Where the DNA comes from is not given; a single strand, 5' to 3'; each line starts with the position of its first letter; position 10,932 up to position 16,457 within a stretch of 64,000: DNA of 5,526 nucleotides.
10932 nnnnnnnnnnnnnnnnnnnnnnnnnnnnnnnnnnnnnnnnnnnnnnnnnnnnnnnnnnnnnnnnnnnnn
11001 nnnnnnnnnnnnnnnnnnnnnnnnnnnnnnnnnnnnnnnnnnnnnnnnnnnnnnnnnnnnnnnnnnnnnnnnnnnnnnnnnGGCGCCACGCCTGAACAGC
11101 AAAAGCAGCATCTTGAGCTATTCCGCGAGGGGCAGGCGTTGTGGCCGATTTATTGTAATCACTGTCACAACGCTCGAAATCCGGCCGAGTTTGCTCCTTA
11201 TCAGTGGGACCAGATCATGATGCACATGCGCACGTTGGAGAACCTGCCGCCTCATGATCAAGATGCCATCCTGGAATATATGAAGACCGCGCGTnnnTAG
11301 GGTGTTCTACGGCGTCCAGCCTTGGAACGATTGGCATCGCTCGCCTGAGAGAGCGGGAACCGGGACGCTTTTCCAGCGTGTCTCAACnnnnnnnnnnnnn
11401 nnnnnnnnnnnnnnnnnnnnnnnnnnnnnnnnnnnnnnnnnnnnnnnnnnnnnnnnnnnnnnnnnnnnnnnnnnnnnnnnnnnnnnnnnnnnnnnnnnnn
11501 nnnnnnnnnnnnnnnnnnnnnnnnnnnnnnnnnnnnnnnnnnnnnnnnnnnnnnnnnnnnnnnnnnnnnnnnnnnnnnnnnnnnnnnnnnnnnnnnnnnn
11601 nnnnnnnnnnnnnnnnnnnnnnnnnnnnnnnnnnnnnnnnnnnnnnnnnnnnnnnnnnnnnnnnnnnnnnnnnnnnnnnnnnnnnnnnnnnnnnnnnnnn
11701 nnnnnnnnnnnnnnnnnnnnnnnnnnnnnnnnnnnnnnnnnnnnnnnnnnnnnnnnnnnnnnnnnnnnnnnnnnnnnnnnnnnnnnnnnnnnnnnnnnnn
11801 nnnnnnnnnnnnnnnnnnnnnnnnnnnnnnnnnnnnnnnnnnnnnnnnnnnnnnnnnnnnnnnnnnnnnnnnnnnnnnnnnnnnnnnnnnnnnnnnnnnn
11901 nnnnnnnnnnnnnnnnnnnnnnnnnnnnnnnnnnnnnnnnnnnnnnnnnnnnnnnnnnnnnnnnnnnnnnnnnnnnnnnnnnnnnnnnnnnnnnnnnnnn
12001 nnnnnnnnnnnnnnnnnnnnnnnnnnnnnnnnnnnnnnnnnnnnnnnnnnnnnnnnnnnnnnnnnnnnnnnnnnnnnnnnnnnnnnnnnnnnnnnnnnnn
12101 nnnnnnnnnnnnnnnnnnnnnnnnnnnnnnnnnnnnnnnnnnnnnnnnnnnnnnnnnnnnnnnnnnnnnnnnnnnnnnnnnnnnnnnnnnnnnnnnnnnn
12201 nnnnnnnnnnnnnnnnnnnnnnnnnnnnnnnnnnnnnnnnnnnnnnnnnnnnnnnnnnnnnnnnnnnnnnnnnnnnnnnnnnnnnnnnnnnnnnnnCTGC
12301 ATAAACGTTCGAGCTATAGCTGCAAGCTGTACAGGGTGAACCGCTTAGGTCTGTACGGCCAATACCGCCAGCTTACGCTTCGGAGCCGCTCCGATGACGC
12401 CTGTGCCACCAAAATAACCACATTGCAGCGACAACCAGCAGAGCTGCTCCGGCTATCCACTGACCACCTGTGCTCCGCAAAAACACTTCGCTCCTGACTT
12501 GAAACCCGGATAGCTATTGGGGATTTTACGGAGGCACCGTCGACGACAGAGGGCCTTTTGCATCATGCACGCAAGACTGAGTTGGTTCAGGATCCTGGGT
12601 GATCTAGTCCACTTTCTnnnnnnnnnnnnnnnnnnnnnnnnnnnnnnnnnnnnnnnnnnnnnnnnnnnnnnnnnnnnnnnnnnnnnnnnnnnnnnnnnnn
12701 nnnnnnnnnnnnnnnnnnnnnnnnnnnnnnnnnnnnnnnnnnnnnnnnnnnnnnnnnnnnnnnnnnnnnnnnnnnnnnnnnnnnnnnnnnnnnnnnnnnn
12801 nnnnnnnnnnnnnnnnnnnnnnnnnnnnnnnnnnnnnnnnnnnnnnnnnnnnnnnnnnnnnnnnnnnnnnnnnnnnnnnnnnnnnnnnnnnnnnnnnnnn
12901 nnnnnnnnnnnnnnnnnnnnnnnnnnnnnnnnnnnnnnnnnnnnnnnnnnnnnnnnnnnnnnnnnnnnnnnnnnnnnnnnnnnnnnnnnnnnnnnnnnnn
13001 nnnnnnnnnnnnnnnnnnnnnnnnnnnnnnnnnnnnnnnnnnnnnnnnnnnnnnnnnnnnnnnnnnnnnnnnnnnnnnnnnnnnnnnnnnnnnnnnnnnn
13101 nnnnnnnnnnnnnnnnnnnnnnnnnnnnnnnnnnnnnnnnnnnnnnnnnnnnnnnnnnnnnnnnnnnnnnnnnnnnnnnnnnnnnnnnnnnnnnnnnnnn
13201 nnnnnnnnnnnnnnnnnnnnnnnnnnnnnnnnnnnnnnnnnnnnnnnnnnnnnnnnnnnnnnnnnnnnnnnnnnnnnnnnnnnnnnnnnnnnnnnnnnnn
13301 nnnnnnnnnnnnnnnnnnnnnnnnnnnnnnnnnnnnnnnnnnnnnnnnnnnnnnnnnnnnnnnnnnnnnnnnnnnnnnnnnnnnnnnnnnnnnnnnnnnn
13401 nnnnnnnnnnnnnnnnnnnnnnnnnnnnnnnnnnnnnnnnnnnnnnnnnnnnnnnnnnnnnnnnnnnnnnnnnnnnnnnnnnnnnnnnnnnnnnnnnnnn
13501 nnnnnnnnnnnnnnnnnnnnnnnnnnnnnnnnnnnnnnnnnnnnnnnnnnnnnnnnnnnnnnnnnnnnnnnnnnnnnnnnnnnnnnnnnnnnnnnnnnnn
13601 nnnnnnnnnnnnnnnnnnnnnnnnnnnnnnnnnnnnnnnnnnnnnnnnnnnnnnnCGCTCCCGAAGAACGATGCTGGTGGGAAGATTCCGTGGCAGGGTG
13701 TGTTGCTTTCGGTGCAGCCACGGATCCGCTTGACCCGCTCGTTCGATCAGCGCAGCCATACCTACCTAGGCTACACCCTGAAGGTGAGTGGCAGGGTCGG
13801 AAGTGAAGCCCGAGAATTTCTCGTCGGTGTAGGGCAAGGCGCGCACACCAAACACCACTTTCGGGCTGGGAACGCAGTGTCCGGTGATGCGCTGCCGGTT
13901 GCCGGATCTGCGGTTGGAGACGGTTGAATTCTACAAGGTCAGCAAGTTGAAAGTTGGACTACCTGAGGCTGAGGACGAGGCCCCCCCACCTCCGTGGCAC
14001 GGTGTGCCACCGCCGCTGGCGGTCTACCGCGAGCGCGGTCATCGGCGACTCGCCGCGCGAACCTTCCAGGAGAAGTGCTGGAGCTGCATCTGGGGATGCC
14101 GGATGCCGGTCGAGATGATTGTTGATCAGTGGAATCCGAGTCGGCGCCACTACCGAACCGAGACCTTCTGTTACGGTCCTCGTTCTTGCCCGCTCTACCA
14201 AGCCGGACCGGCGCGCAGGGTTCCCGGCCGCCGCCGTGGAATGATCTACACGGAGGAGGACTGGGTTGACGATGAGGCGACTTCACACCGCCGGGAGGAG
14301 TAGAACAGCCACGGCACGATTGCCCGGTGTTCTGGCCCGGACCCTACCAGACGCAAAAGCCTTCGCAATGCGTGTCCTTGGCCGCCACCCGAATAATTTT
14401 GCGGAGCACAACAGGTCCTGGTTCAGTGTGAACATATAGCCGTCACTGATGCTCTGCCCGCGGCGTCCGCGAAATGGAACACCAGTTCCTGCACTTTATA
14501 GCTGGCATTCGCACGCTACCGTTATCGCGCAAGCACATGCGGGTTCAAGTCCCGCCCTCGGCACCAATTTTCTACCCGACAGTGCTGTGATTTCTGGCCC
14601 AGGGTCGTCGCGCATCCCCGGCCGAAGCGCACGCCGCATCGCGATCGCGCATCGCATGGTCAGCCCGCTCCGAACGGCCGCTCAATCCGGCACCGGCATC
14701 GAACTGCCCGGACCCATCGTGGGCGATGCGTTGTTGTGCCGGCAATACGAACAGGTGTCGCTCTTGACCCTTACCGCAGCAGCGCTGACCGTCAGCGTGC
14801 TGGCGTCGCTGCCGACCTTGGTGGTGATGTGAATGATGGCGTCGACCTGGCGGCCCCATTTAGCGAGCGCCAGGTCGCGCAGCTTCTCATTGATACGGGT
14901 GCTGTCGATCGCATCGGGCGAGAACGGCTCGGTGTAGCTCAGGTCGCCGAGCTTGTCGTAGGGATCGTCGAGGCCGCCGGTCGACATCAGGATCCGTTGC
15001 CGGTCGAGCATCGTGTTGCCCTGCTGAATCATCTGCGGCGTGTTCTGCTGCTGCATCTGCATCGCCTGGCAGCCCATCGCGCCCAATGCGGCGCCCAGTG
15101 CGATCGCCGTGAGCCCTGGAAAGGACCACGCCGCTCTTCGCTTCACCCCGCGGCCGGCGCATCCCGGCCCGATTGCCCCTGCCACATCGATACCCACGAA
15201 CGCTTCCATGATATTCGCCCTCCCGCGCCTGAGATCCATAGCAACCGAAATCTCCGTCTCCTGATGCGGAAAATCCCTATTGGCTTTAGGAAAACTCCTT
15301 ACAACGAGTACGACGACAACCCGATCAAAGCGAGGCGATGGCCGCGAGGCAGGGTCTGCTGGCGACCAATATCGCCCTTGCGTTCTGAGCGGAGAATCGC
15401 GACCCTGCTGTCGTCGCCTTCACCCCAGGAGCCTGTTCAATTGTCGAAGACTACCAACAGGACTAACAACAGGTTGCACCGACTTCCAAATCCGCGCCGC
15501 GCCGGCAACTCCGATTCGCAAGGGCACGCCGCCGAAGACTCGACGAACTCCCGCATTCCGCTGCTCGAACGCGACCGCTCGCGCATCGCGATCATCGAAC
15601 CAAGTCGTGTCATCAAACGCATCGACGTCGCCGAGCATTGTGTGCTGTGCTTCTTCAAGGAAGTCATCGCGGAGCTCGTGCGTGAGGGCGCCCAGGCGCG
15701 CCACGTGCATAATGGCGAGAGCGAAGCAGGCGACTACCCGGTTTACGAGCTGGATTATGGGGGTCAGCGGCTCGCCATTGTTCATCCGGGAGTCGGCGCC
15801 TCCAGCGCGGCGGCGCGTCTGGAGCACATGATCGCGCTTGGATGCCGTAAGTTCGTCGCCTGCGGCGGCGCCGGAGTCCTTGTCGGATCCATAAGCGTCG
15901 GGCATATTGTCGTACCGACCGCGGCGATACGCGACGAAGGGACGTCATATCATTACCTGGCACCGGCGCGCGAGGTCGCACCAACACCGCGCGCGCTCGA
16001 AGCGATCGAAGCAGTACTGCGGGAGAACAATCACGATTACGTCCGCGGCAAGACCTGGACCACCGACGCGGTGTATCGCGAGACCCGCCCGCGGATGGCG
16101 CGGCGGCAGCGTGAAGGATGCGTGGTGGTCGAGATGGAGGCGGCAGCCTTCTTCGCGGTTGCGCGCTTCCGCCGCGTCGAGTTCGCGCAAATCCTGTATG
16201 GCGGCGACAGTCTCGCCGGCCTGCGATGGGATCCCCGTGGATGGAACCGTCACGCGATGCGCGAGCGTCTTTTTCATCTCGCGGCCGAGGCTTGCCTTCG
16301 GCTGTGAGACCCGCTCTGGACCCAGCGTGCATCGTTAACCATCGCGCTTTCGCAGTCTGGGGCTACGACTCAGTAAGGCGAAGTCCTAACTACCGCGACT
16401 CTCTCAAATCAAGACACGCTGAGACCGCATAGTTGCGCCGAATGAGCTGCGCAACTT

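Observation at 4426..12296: Atypical cytochrome c oxidase operon with cupredoxin, mono-haem cytochrome c and a porin embedded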

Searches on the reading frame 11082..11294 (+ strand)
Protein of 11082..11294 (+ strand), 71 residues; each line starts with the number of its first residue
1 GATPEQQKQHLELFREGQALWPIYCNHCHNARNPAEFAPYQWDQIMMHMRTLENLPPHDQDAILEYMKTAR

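Call 70: search_protein_representatives(alignment_id=A5)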
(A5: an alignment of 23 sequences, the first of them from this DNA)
Query: 23 sequences, 71 profile positions. Proteins with E-value up to 0.001 (for the whole library): 825; up to 1e-10: 110; up to 1e-30: 3. The best 150 are listed.
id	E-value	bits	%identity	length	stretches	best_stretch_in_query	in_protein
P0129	7.8e-42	157.1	-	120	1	1-71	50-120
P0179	5.7e-40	151.1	-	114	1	1-71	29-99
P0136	4.3e-37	141.9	-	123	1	2-71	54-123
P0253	1.3e-28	114.8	-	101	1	3-71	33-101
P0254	2.0e-27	110.9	-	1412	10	16-67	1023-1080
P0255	2.0e-27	110.9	-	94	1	2-68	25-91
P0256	9.4e-26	105.6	-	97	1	6-71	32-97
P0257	9.8e-24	99.1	-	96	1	2-69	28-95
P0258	1.4e-21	92.2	-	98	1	3-57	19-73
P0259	1.5e-21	92.1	-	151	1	4-50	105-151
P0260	2.5e-21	91.4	-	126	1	8-69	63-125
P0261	5.4e-21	90.3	-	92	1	8-59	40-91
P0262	2.1e-20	88.4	-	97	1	6-69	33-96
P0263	5.5e-20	87.1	-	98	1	5-70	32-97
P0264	1.3e-19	85.9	-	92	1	7-70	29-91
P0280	1.5e-13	66.4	-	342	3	11-70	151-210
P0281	2.6e-13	65.7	-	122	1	12-69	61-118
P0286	9.0e-13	64.0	-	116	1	15-70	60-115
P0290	1.3e-12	63.5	-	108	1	15-71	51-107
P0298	2.4e-12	62.6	-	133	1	13-69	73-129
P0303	3.2e-12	62.2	-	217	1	15-68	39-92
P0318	1.2e-11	60.3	-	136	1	15-69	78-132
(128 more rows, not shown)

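Call 72: search_protein_families(library=pfam, proteins=[P0253, P0260, P0280, P0281, P0286, P0290, P0298, P0303, P0318, P0254], max_evalue=0.01)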
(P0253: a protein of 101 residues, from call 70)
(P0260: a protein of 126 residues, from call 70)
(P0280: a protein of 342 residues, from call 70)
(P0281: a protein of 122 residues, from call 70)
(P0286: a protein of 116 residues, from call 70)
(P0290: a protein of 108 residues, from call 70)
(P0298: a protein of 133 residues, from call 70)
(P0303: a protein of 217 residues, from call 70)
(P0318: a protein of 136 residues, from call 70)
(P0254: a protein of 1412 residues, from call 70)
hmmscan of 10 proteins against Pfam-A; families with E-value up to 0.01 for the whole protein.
P0253 (101 aa): 1 family
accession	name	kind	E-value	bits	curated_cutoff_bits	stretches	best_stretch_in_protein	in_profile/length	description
PF13442.11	Cytochrome_CBB3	-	0.0025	18.6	27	0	45-96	4-67/68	Cytochrome C oxidase, cbb3-type, subunit III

P0260 (126 aa): 0 families

P0280 (342 aa): 7 families
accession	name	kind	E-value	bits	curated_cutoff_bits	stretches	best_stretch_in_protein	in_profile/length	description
PF09626.15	DHC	-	4e-12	47.6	22.2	1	162-273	2-111/116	Dihaem cytochrome c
PF05119.17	Terminase_4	-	3.1e-06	27.9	24.7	0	181-213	4-36/98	Phage terminase, small subunit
PF00034.26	Cytochrom_C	-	1.5e-05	26.7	21.3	0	56-94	3-42/90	Cytochrome c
PF12898.13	Stc1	-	0.00031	21.7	24.8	0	265-298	1-34/84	Stc1 domain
PF18930.5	DUF5679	-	0.004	17.7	27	0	247-269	11-33/40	Domain of unknown function (DUF5679)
PF20626.4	EGF_Sp38_C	-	0.0065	16.9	24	0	163-181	13-31/50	Zona-pellucida-binding protein (Sp38) C-terminal EGF-like domain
PF05210.18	Sprouty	-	0.0067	17.2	25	0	263-287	1-24/116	Sprouty protein (Spry)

P0281 (122 aa): 1 family
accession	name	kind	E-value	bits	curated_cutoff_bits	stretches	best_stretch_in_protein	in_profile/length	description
PF13442.11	Cytochrome_CBB3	-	0.0048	17.6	27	0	65-116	5-68/68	Cytochrome C oxidase, cbb3-type, subunit III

P0286 (116 aa): 2 families
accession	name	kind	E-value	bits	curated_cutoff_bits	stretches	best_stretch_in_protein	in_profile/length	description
PF13442.11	Cytochrome_CBB3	-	0.00031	21.4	27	1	59-98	3-25/68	Cytochrome C oxidase, cbb3-type, subunit III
PF00034.26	Cytochrom_C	-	0.0061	18.3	21.3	0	61-76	3-18/90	Cytochrome c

P0290 (108 aa): 3 families
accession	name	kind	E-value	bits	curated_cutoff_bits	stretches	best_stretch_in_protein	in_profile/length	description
PF13442.11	Cytochrome_CBB3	-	0.00096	19.9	27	1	50-79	3-33/68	Cytochrome C oxidase, cbb3-type, subunit III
PF09626.15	DHC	-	0.0049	18.3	22.2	1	57-105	1-53/116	Dihaem cytochrome c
PF00034.26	Cytochrom_C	-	0.0087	17.8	21.3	0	50-67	1-18/90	Cytochrome c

P0298 (133 aa): 2 families
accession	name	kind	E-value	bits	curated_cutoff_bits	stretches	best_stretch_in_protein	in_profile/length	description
PF13442.11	Cytochrome_CBB3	-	0.00028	21.6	27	1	74-105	3-37/68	Cytochrome C oxidase, cbb3-type, subunit III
PF22691.2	Thiolase_C_1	-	0.0035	17.5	28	1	2-67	22-87/144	Thiolase C-terminal domain-like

P0303 (217 aa): 3 families
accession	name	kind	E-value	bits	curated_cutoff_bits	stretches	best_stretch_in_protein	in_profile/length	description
PF13442.11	Cytochrome_CBB3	-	1.6e-17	64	27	2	124-211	2-68/68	Cytochrome C oxidase, cbb3-type, subunit III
PF00034.26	Cytochrom_C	-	2.4e-17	64.4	21.3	1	125-215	1-90/90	Cytochrome c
PF14495.11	Cytochrom_C550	-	0.0013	18.9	27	0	118-157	19-57/136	Cytochrome c-550 domain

P0318 (136 aa): 2 families
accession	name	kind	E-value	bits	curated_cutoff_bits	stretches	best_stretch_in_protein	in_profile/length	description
PF13442.11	Cytochrome_CBB3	-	0.0018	19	27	1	79-93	5-19/68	Cytochrome C oxidase, cbb3-type, subunit III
PF09626.15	DHC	-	0.0045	18.5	22.2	1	84-134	1-55/116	Dihaem cytochrome c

P0254 (1412 aa): 14 families
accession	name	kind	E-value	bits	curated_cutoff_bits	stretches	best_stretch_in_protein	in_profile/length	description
PF13442.11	Cytochrome_CBB3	-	5.7e-84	276.9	27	11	411-470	4-68/68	Cytochrome C oxidase, cbb3-type, subunit III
PF18911.6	PKD_4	-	8.1e-52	173.7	27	3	321-403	3-83/85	PKD domain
PF00034.26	Cytochrom_C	-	1.4e-33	116.5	21.3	0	412-435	3-26/90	Cytochrome c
PF00801.26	PKD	-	7.9e-31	106.3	23.5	3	337-398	13-74/80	PKD domain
PF22352.2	K319L-like_PKD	-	9.7e-16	58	27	2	339-405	12-84/84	K319L-like, PKD domain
PF14537.11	Cytochrom_c3_2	-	1.5e-13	51.5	25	0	841-898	7-71/79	Cytochrome c3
PF14522.11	Cytochrome_C7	-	2.4e-12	46.9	24.8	0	799-863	15-66/67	Cytochrome c7 and related cytochrome c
PF23392.1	DUF7101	-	3e-12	46.8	27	0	1093-1112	30-49/96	Domain of unknown function (DUF7101)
PF00684.25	DnaJ_CXXCXGXG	-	1.1e-09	38.9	32.7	0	1184-1232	1-50/65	DnaJ central domain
PF24448.1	T4_y05I_C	-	3e-08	34.3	27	0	512-545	34-67/69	y05I-like putative transcription factor C-terminal domain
PF14495.11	Cytochrom_C550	-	1.4e-05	25.2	27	0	412-433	28-49/136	Cytochrome c-550 domain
PF02085.21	Cytochrom_CIII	-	3.4e-05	24.6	22.9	0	1170-1235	23-87/101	Class III cytochrome C family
PF21027.3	Sde0182_C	-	6.2e-05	23.9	27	0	341-390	2-50/83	Cellulose-binding protein Sde0182, C-terminal domain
PF24784.1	Temptin_C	-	0.0013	19.6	27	1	54-99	27-73/98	Temptin C-terminal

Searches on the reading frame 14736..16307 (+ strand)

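Call 38: search_protein_families(library=pfam, proteins=[window:14736-16307:+], max_evalue=0.0001)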
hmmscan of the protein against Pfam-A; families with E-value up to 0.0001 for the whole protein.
window:14736-16307:+ (523 aa): 1 family
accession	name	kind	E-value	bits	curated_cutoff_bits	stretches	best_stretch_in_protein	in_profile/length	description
PF01048.26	PNP_UDP_1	-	5.7e-36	124.5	25.1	1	301-496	2-203/233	Phosphorylase superfamily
